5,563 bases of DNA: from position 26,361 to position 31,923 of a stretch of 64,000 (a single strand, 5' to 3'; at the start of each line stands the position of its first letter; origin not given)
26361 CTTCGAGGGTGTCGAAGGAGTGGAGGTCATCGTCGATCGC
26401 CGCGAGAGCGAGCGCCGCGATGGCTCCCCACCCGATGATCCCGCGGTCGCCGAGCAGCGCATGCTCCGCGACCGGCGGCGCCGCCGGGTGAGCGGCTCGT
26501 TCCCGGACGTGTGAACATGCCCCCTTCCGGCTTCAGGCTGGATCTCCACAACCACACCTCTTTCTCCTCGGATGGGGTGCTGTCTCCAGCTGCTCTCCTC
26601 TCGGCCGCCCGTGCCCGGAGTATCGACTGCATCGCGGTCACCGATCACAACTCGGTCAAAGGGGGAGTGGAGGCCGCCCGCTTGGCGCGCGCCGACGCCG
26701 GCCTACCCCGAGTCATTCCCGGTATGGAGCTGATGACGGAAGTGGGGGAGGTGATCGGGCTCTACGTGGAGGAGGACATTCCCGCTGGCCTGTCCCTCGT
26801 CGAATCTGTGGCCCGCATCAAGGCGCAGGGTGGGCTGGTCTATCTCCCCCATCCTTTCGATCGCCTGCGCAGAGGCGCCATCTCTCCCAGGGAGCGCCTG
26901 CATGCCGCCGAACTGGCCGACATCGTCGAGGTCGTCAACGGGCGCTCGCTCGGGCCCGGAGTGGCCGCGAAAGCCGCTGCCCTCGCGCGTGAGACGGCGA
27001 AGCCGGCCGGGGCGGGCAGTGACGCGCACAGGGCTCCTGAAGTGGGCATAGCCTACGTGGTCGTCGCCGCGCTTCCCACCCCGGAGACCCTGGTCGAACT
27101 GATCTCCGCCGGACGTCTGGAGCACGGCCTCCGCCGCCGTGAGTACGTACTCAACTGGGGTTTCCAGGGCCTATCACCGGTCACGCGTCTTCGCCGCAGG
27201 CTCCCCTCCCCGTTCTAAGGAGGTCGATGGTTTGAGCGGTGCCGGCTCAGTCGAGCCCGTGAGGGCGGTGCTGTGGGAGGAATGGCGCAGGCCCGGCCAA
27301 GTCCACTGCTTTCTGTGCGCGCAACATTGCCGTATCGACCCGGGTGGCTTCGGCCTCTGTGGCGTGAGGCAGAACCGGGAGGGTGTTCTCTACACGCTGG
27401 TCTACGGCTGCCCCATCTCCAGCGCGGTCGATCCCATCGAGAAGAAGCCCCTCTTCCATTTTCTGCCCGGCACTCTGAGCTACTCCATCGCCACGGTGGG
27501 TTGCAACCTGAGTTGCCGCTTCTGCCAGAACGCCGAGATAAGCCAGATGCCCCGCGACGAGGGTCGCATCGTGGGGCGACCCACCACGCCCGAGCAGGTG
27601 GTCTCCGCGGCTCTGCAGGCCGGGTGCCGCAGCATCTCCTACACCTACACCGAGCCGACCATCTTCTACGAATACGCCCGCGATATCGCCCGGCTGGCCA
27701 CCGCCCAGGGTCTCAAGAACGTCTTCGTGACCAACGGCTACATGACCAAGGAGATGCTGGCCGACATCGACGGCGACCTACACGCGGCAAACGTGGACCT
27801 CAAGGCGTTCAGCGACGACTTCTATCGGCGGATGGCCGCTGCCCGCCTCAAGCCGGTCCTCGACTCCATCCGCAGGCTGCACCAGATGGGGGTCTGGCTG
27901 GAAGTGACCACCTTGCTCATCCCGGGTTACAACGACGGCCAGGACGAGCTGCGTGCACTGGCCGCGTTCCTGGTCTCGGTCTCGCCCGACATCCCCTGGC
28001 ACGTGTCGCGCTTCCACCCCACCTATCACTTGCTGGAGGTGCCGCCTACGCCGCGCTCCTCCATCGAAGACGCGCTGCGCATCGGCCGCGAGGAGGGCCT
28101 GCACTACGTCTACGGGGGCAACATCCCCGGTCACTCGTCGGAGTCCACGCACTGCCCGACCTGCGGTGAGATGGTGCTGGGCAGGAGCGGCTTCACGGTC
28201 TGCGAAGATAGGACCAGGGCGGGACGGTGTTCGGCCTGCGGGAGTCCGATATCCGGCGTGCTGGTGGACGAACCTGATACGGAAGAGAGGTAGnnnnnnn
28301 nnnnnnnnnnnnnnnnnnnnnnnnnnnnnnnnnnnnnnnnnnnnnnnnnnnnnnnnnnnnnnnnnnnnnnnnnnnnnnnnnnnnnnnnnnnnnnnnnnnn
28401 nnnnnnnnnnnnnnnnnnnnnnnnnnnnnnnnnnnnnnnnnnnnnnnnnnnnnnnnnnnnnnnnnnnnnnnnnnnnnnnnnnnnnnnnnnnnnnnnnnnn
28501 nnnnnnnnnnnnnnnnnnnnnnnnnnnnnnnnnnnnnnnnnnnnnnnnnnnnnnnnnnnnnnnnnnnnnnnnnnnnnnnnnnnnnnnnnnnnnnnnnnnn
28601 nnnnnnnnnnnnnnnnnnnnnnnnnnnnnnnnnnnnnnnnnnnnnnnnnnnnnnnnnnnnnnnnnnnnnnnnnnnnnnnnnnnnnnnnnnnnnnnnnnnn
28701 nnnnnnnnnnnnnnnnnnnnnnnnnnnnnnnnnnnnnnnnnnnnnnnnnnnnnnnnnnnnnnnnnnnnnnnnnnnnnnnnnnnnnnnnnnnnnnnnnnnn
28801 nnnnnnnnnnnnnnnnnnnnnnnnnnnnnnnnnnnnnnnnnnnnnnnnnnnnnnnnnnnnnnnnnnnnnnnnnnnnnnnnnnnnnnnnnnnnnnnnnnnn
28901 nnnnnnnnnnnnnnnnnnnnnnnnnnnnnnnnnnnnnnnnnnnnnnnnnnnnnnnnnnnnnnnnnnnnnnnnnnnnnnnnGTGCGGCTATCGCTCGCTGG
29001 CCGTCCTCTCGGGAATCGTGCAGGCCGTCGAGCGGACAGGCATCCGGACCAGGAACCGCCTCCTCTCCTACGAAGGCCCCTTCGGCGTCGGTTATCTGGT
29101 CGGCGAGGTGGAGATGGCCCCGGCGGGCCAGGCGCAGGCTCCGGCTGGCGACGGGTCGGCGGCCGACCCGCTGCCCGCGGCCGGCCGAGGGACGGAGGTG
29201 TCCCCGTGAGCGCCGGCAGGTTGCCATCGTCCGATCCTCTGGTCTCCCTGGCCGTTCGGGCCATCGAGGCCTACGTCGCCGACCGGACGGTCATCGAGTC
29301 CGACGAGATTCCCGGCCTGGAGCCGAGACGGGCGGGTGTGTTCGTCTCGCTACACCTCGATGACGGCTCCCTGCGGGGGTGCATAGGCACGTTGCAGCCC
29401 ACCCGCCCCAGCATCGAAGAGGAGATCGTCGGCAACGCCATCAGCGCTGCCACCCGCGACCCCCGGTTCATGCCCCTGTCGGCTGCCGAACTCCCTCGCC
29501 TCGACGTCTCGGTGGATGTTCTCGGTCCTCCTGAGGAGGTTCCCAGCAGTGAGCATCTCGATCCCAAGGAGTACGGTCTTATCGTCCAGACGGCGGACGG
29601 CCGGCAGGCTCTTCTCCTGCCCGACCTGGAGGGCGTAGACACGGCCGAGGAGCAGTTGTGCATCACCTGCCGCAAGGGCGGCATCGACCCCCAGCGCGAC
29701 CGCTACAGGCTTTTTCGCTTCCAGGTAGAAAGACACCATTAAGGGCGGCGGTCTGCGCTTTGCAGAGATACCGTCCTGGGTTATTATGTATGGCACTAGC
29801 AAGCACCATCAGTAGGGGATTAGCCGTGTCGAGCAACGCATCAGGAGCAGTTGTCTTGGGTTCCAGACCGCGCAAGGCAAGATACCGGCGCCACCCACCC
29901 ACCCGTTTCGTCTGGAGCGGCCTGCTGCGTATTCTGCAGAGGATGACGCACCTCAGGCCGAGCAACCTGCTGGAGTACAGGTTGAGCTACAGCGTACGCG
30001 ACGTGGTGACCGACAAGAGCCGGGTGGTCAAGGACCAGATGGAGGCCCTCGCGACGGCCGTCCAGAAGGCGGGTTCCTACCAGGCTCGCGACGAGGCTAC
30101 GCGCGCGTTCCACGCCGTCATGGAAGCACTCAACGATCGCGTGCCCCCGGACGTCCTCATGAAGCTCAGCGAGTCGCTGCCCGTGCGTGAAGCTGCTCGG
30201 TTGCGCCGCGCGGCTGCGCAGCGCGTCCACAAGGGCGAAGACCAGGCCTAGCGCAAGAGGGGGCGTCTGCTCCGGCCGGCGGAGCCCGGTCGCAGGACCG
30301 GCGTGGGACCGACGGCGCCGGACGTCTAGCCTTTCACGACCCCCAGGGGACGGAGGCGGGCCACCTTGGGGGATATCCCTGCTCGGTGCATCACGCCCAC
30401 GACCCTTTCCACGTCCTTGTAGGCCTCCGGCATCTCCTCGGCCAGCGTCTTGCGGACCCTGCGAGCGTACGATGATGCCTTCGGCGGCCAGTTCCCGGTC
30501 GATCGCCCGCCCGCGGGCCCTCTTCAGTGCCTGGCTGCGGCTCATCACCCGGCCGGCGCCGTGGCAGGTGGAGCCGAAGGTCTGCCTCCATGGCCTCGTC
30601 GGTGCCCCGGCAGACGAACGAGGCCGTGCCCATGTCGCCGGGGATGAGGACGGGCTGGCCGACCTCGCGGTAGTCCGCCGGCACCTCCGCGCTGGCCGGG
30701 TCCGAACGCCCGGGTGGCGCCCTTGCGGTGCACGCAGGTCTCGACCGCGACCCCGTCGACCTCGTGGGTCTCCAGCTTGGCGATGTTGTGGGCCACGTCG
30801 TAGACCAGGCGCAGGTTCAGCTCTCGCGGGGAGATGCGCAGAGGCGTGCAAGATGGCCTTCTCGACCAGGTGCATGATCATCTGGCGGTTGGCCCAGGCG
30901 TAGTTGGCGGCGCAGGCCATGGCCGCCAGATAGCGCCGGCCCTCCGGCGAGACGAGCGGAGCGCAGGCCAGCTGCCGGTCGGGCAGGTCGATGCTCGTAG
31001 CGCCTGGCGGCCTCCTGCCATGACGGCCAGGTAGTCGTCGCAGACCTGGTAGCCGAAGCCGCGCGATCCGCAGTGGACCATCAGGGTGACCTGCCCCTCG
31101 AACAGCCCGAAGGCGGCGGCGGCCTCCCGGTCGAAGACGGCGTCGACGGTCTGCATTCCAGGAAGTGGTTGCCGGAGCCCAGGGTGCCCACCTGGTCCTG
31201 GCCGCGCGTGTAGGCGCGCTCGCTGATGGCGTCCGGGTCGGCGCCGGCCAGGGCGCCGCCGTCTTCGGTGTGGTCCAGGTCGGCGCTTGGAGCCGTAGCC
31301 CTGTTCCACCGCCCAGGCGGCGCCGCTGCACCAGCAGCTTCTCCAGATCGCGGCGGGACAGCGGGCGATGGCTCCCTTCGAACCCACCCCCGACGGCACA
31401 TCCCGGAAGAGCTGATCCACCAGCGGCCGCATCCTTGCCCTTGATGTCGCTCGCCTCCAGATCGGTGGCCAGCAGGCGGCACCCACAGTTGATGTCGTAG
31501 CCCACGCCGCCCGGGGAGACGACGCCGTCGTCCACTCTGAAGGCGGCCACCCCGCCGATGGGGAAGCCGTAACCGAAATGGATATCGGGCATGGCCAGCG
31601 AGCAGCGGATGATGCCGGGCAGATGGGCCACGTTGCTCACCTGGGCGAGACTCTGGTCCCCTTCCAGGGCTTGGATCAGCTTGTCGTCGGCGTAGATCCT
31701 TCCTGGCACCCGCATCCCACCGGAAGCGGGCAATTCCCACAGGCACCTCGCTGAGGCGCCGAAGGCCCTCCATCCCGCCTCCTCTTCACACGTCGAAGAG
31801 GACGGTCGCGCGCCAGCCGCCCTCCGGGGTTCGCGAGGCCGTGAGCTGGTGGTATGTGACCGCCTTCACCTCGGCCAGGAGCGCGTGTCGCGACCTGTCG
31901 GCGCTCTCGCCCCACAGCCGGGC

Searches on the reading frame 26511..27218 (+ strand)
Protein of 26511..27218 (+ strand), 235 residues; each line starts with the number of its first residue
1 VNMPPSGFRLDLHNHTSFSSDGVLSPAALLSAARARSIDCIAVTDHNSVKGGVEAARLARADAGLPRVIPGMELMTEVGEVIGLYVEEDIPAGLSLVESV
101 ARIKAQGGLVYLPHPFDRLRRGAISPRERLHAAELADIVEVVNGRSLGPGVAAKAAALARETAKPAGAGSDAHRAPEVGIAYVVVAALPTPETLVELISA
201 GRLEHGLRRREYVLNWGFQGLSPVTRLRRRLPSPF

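Call 41: search_protein_families(library=pfam, proteins=[window:26511-27218:+], max_evalue=0.00001)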
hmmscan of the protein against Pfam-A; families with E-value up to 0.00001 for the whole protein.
window:26511-27218:+ (235 aa): 2 families
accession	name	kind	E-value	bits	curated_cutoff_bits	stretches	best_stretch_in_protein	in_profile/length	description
PF13263.12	PHP_C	-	5.1e-13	48.8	21.3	1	154-202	6-55/56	PHP-associated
PF02811.25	PHP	-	1.6e-08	35.5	26.4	1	11-76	1-65/164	PHP domain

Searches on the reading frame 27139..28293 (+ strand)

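Call 41: search_protein_families(library=pfam, proteins=[window:27139-28293:+], max_evalue=0.00001)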
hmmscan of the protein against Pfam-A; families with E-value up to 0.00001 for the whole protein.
window:27139-28293:+ (384 aa): 1 family
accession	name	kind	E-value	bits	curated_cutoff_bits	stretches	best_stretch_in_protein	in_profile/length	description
PF04055.27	Radical_SAM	-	4.3e-24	86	29.5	1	118-271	3-162/166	Radical SAM superfamily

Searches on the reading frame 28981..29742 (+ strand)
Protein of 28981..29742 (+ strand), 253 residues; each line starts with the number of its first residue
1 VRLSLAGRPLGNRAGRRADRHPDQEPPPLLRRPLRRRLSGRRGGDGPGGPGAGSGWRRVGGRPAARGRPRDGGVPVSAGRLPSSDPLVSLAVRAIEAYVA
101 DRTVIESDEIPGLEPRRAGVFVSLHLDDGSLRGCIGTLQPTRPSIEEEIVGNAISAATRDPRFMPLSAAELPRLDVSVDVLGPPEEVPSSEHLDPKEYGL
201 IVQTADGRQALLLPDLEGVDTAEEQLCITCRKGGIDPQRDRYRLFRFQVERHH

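Call 41: search_protein_families(library=pfam, proteins=[window:28981-29742:+], max_evalue=0.00001)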
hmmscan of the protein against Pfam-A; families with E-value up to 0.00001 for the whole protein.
window:28981-29742:+ (253 aa): 1 family
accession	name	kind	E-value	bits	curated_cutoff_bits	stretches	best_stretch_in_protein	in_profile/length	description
PF01871.22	AMMECR1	-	5e-45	153.4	25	1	88-251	1-167/168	AMMECR1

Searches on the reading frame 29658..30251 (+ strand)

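Call 43: search_protein_families(library=pfam, proteins=[window:29658-30251:+], max_evalue=0.00001)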
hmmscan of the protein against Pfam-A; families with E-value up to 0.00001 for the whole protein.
window:29658-30251:+ (197 aa): 1 family
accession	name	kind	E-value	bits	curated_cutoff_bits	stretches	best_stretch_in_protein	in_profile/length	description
PF10025.14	DUF2267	-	2.7e-06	28.1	29.8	1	133-187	6-60/122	Uncharacterized conserved protein (DUF2267)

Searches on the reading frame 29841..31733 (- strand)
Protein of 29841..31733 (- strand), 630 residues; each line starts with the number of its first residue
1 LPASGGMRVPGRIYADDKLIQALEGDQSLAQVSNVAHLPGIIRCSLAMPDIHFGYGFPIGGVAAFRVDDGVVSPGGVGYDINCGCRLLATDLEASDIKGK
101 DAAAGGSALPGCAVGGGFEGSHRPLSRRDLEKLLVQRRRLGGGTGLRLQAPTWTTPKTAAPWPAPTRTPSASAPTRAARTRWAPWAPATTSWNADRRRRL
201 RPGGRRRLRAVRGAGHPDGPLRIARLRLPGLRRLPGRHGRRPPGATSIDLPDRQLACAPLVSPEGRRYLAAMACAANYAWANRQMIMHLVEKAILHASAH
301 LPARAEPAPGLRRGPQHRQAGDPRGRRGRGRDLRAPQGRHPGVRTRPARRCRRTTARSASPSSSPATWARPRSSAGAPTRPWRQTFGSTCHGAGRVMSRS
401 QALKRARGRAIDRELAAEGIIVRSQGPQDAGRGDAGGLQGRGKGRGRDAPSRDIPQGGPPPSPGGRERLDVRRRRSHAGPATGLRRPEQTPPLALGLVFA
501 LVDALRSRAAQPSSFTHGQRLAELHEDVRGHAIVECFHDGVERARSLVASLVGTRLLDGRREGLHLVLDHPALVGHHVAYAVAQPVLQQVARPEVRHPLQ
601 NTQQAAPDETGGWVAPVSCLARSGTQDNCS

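Call 43: search_protein_families(library=pfam, proteins=[window:29841-31733:-], max_evalue=0.00001)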
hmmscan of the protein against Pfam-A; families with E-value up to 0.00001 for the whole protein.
window:29841-31733:- (630 aa): 1 family
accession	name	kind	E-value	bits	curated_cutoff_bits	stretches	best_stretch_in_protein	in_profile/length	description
PF01139.22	RtcB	-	7.8e-55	187.2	27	3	31-134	1-100/426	tRNA-splicing ligase RtcB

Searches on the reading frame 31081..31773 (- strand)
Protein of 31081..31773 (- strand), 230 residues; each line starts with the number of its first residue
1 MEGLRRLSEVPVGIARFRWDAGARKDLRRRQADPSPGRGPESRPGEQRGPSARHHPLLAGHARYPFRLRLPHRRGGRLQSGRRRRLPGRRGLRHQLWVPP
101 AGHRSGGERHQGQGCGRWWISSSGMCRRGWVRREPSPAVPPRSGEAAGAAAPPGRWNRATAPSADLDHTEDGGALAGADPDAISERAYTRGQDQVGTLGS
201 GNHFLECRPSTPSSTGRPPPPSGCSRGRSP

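Call 43: search_protein_families(library=pfam, proteins=[window:31081-31773:-], max_evalue=0.00001)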
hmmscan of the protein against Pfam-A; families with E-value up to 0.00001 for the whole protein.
window:31081-31773:- (230 aa): 1 family
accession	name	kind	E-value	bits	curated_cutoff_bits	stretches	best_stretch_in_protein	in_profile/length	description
PF01139.22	RtcB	-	6.2e-12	45.9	27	1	159-207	111-159/426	tRNA-splicing ligase RtcB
